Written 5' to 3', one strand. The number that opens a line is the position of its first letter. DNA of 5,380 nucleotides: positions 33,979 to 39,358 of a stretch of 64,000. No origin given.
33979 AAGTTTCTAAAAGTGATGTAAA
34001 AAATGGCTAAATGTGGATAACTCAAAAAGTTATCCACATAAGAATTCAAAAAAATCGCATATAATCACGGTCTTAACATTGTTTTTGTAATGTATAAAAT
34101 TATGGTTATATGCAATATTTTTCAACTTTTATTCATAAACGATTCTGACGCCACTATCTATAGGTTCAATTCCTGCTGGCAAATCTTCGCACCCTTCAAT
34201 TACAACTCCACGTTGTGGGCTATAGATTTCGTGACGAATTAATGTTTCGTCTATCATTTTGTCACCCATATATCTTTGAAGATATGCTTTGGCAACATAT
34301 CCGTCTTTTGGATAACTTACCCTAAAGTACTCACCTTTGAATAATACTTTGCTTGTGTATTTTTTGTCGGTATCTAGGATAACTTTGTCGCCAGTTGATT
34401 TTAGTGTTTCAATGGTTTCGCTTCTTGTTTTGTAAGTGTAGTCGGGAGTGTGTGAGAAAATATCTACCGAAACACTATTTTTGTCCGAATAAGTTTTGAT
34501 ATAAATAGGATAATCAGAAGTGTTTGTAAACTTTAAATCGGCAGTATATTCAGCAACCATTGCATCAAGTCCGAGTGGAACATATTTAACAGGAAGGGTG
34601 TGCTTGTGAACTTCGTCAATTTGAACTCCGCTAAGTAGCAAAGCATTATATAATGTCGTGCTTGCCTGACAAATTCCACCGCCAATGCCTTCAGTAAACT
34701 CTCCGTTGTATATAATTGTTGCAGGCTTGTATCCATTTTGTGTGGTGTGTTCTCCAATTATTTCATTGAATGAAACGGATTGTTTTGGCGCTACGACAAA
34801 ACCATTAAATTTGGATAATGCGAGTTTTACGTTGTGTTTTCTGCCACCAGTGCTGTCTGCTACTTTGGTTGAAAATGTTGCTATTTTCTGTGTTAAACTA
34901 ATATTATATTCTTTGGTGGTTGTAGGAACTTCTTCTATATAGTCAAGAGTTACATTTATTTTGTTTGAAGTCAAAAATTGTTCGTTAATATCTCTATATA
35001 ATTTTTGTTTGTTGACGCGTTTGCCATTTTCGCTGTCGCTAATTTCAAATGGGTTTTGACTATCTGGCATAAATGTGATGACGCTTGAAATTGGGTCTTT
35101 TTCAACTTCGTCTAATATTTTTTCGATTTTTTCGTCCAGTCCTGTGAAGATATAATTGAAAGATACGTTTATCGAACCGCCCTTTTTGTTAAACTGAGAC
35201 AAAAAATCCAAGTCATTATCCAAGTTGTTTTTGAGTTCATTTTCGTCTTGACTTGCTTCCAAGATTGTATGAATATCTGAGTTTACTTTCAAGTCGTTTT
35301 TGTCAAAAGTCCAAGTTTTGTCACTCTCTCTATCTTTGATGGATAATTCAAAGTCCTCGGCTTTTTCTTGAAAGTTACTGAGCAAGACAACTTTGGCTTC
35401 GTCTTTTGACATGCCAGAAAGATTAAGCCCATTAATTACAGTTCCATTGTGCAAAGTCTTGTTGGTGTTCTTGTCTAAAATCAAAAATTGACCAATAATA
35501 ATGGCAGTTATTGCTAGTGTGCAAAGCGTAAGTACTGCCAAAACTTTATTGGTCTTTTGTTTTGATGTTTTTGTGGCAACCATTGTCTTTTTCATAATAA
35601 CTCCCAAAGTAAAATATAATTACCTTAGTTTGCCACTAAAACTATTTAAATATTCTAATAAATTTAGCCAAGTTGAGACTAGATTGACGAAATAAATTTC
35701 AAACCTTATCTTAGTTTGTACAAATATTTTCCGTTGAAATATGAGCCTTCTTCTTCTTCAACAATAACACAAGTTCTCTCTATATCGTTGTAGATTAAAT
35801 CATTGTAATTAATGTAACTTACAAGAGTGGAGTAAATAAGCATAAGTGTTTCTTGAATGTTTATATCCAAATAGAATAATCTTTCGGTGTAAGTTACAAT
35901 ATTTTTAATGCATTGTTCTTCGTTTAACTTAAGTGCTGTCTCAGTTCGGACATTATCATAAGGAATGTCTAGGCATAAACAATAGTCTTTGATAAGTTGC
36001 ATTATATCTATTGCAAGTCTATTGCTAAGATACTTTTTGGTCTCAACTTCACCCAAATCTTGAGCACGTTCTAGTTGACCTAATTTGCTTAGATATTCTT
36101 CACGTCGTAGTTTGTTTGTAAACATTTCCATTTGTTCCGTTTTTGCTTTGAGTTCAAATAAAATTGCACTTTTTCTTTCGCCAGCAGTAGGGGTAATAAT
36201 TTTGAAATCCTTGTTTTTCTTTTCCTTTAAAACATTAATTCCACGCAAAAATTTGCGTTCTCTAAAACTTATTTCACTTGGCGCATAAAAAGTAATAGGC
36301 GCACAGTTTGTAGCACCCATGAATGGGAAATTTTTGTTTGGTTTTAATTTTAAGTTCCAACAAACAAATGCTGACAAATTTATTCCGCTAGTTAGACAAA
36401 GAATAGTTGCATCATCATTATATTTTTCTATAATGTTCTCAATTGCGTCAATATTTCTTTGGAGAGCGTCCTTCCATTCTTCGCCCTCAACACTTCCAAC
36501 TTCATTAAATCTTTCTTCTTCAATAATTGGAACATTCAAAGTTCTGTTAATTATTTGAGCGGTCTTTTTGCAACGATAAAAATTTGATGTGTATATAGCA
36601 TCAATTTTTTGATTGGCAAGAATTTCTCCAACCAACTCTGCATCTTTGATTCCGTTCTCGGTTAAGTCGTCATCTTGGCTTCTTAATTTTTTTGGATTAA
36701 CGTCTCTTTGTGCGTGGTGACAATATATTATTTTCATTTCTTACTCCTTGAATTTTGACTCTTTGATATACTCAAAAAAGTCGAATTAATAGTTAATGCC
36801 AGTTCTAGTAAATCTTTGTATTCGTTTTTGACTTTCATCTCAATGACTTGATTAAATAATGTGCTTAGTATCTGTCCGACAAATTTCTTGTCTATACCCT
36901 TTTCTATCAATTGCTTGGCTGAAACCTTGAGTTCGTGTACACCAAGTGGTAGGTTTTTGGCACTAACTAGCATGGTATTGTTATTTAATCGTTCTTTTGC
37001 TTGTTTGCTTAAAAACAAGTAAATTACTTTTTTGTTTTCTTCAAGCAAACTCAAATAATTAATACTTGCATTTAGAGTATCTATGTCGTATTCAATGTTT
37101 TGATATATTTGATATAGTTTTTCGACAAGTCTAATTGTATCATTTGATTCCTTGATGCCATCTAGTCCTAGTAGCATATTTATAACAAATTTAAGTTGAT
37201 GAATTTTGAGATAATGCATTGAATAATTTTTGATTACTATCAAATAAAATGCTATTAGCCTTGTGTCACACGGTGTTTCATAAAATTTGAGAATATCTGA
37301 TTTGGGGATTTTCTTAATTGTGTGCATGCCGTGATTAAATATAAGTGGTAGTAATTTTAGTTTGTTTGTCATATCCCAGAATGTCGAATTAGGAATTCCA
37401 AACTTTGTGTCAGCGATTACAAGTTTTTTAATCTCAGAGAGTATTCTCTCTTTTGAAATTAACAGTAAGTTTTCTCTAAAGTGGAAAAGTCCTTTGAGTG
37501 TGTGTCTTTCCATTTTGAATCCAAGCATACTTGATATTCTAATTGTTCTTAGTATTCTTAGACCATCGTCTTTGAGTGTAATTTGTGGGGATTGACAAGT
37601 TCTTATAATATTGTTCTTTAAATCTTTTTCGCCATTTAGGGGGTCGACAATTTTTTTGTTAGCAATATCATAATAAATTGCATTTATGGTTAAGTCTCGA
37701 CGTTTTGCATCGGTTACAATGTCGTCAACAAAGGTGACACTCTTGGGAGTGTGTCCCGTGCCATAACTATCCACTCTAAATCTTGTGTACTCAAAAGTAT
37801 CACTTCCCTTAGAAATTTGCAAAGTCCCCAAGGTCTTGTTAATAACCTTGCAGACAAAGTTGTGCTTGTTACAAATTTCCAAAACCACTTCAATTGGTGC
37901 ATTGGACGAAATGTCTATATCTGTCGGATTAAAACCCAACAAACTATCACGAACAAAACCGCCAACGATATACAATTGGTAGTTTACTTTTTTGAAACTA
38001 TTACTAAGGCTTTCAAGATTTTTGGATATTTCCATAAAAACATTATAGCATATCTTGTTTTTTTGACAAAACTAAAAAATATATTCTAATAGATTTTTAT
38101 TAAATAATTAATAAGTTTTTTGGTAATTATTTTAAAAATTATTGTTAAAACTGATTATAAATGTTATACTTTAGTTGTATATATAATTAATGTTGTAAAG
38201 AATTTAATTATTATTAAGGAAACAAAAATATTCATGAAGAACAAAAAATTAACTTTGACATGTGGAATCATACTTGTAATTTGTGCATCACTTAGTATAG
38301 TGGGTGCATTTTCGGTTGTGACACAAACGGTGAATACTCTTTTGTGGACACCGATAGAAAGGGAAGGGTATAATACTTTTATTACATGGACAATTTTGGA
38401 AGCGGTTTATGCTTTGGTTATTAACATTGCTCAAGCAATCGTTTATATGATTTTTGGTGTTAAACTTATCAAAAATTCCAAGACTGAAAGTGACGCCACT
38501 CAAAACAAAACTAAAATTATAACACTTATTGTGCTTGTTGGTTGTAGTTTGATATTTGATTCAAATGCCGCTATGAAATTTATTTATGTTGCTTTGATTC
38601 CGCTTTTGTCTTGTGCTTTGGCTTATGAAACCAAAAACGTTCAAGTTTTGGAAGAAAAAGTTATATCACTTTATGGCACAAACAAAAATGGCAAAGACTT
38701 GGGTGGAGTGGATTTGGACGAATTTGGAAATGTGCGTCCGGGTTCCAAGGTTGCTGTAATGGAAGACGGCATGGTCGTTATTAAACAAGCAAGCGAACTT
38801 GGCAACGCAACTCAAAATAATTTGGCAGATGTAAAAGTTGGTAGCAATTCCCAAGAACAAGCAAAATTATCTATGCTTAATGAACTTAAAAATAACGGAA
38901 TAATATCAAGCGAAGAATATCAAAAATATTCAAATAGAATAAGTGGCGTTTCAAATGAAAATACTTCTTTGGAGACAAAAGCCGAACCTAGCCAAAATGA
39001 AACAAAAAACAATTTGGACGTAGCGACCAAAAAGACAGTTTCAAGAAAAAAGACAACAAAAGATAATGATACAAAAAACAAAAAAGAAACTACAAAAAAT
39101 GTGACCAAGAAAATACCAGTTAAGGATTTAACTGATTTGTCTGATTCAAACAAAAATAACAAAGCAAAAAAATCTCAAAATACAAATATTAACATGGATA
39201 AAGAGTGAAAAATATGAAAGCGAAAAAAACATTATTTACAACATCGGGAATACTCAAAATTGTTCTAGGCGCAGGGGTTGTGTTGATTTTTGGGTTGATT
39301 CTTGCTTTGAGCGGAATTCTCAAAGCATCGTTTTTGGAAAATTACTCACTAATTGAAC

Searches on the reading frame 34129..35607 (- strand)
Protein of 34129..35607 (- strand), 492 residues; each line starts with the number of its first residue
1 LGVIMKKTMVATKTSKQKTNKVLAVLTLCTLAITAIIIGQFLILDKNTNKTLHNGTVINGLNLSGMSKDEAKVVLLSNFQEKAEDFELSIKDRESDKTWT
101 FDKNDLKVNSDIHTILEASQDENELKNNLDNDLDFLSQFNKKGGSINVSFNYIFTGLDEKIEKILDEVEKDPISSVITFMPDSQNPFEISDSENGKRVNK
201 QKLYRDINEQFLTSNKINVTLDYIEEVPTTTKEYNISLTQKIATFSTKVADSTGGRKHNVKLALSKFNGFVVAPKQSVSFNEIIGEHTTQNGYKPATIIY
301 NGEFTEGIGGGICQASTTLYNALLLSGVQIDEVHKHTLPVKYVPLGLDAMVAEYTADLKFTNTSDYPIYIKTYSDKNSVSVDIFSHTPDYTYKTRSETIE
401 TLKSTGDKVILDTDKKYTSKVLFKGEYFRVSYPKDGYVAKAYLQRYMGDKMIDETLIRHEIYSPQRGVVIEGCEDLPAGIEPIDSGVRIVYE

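Call 7: search_protein_families(library=pfam, proteins=[window:34129-35607:-], max_evalue=0.01)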
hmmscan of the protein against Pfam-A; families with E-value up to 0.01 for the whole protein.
window:34129-35607:- (492 aa): 2 families
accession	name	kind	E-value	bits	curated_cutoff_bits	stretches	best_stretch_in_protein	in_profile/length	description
PF04294.18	VanW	-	1e-46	158.1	27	1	256-383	2-129/130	VanW like protein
PF12229.13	PG_binding_4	-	2e-05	25.2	22.1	1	99-214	1-111/117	Putative peptidoglycan binding domain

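Call 63: search_protein_families(library=ncbifam, proteins=[window:34129-35607:-], max_evalue=0.01)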
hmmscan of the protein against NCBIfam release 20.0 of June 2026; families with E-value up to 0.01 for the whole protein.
window:34129-35607:- (492 aa): 3 families
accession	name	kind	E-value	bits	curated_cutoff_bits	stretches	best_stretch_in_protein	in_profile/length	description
NF033128.2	vanW-gen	equivalog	9e-18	64.8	365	1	257-406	71-226/271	glycopeptide resistance accessory protein VanW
NF033123.1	vanW-G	exception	7.9e-12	45.5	600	1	256-388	70-207/273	glycopeptide resistance accessory protein VanW-G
NF033122.1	vanW-B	exception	2.2e-10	40.3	610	1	257-407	72-228/275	glycopeptide resistance accessory protein VanW-B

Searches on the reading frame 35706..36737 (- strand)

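Call 7: search_protein_families(library=pfam, proteins=[window:35706-36737:-], max_evalue=0.01)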
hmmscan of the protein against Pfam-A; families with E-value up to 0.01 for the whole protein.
window:35706-36737:- (343 aa): 1 family
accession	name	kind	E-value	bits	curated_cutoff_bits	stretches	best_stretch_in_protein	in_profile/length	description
PF00300.27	His_Phos_1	-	6.2e-20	72.1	21.7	1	8-88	6-90/194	Histidine phosphatase superfamily (branch 1)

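Call 63: search_protein_families(library=ncbifam, proteins=[window:35706-36737:-], max_evalue=0.01)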
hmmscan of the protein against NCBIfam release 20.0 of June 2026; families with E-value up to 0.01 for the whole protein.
window:35706-36737:- (343 aa): 14 families
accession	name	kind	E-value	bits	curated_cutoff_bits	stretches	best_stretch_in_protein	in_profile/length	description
TIGR03162.1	ribazole_cobC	equivalog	3.1e-14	52.8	162.9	1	7-98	5-101/176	alpha-ribazole phosphatase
NF045917.1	PhserinePhPspA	equivalog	2.2e-13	50.4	350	1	2-80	3-83/211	phosphoserine phosphatase PspA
NF038349.1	dPGM_arch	equivalog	2e-12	47.4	225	1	3-89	1-92/194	2,3-diphosphoglycerate-dependent phosphoglycerate mutase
NF009994.0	PRK13463.1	equivalog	1.3e-09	38.1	277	1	20-123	24-125/203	phosphoserine phosphatase 1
TIGR03848.1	MSMEG_4193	subfamily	1.7e-07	30.9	203.85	1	13-91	13-95/204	MSMEG_4193 family putative phosphomutase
NF002901.0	PRK03482.1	equivalog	2.1e-07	30.8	261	1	17-80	19-83/215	2,3-diphosphoglycerate-dependent phosphoglycerate mutase GpmB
NF005567.0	PRK07238.1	equivalog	2.5e-07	30.3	326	1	9-103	186-285/378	bifunctional RNase H/acid phosphatase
TIGR00249.1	sixA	equivalog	7.4e-07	29.1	74.5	1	19-71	17-69/154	phosphohistidine phosphatase SixA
NF002339.0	PRK01295.1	equivalog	8.5e-07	28.6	316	1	4-79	6-88/206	2,3-bisphosphoglycerate-dependent phosphoglycerate mutase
NF011580.0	PRK15004.1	equivalog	1.4e-06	28.5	250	1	1-82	1-84/203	adenosylcobalamin/alpha-ribazole phosphatase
TIGR01258.1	pgm_1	subfamily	0.00081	18.8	81.7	1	2-87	2-96/245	2,3-bisphosphoglycerate-dependent phosphoglycerate mutase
NF010713.0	PRK14115.1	equivalog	0.0011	18.3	305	1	21-78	24-86/248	2,3-diphosphoglycerate-dependent phosphoglycerate mutase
NF002217.0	PRK01112.1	equivalog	0.0017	17.8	320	1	4-75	5-81/228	2,3-bisphosphoglycerate-dependent phosphoglycerate mutase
NF010718.0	PRK14120.1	equivalog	0.0025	17.2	366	1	4-86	8-99/249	phosphoglyceromutase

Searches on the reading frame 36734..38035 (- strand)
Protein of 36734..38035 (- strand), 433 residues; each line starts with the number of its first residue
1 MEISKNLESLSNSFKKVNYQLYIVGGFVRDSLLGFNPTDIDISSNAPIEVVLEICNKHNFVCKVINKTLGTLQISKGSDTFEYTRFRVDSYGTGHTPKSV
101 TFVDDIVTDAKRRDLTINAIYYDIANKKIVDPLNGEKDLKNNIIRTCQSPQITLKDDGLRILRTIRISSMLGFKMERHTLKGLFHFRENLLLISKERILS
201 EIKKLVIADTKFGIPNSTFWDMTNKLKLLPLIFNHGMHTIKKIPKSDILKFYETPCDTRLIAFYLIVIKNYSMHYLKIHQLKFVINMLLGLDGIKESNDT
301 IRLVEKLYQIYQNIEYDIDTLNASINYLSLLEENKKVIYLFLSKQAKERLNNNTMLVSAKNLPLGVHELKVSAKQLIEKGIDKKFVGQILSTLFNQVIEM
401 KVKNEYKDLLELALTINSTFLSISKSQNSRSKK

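Call 7: search_protein_families(library=pfam, proteins=[window:36734-38035:-], max_evalue=0.01)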
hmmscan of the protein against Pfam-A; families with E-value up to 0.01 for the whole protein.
window:36734-38035:- (433 aa): 3 families
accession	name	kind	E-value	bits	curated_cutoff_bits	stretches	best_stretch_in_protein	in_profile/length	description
PF01743.26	PolyA_pol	-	2.4e-30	105.9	23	1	21-145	1-126/126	Poly A polymerase head domain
PF13735.12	tRNA_NucTran2_2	-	0.0022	18.4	27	1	291-412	28-148/149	tRNA nucleotidyltransferase domain 2 putative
PF12627.12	PolyA_pol_RNAbd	-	0.003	17.7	22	1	172-207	1-36/64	Probable RNA and SrmB- binding site of polymerase A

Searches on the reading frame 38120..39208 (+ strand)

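Call 7: search_protein_families(library=pfam, proteins=[window:38120-39208:+], max_evalue=0.01)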
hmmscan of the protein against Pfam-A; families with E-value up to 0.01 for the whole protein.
window:38120-39208:+ (362 aa): 1 family
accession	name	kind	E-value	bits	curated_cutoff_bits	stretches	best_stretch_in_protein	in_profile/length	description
PF09851.14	SHOCT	-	0.0059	16.7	27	1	249-269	2-22/28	Short C-terminal domain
